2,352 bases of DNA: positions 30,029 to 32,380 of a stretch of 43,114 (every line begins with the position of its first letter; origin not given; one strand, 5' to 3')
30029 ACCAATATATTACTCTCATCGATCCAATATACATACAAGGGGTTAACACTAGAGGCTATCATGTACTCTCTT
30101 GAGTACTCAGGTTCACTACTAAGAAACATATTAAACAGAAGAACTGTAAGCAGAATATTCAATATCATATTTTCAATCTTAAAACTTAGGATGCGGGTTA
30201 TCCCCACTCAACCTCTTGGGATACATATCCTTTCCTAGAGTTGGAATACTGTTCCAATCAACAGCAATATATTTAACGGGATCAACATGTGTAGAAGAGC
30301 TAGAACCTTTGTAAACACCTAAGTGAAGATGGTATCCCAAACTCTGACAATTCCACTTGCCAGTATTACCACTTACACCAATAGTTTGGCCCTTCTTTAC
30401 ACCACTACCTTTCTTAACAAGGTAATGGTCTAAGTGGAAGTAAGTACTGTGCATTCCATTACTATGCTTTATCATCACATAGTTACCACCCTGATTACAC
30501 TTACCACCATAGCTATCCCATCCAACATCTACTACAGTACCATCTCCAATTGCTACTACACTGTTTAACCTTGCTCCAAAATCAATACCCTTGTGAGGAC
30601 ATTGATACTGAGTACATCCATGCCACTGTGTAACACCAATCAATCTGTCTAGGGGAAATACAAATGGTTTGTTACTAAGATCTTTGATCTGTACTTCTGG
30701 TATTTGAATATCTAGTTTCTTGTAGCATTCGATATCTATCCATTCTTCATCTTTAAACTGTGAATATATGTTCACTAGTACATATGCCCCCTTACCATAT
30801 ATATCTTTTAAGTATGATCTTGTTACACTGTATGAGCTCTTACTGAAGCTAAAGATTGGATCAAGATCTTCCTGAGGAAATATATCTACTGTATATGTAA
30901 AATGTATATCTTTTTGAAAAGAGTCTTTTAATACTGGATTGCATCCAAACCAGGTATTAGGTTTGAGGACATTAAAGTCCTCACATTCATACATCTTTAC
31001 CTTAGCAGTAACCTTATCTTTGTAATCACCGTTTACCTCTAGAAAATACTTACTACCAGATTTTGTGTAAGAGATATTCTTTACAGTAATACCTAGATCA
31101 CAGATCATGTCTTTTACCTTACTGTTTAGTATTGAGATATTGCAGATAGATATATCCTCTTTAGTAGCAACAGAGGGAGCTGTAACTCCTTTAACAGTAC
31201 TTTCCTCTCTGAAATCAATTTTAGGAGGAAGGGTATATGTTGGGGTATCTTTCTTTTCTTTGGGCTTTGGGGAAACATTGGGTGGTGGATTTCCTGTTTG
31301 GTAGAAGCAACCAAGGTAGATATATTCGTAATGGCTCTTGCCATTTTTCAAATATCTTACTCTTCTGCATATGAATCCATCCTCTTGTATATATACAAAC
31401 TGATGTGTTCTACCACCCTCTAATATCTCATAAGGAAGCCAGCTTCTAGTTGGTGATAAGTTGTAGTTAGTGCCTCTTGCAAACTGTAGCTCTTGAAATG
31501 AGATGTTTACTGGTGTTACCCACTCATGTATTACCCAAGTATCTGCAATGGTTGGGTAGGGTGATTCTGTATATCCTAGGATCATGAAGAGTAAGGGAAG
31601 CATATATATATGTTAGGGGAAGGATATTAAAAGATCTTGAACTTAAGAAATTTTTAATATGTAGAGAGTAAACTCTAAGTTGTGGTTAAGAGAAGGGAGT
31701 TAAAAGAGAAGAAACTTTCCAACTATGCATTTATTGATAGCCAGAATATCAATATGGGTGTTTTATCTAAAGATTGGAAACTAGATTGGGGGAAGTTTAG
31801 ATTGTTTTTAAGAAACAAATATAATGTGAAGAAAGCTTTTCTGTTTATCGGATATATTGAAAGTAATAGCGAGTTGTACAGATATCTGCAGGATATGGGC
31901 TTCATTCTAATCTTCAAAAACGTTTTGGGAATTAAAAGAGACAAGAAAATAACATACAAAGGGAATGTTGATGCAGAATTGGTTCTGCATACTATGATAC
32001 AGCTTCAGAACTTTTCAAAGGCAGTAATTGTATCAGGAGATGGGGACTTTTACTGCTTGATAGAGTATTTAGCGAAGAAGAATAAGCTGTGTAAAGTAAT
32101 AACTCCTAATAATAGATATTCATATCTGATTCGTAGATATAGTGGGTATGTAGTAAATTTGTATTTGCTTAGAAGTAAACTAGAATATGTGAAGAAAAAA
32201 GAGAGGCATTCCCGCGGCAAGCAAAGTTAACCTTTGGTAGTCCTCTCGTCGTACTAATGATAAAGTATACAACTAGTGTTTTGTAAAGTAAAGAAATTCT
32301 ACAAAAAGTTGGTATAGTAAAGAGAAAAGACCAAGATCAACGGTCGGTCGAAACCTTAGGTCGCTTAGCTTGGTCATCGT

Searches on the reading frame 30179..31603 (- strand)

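Call 22: search_protein_families(library=pfam, proteins=[window:30179-31603:-], max_evalue=0.001)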
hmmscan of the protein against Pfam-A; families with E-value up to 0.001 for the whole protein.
window:30179-31603:- (474 aa): 1 family
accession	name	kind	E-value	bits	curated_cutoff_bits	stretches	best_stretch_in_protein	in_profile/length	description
PF01551.29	Peptidase_M23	-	1.1e-23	83.7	28.7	1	336-436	2-90/96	Peptidase family M23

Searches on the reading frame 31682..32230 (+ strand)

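Call 92: search_protein_families(library=pfam, proteins=[window:31682-32230:+], max_evalue=0.001)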
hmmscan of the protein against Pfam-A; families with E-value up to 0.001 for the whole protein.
window:31682-32230:+ (182 aa): 1 family
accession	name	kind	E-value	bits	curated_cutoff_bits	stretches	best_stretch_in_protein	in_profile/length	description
PF01936.24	NYN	-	1.4e-12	48.7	24.2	1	17-150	5-135/145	NYN domain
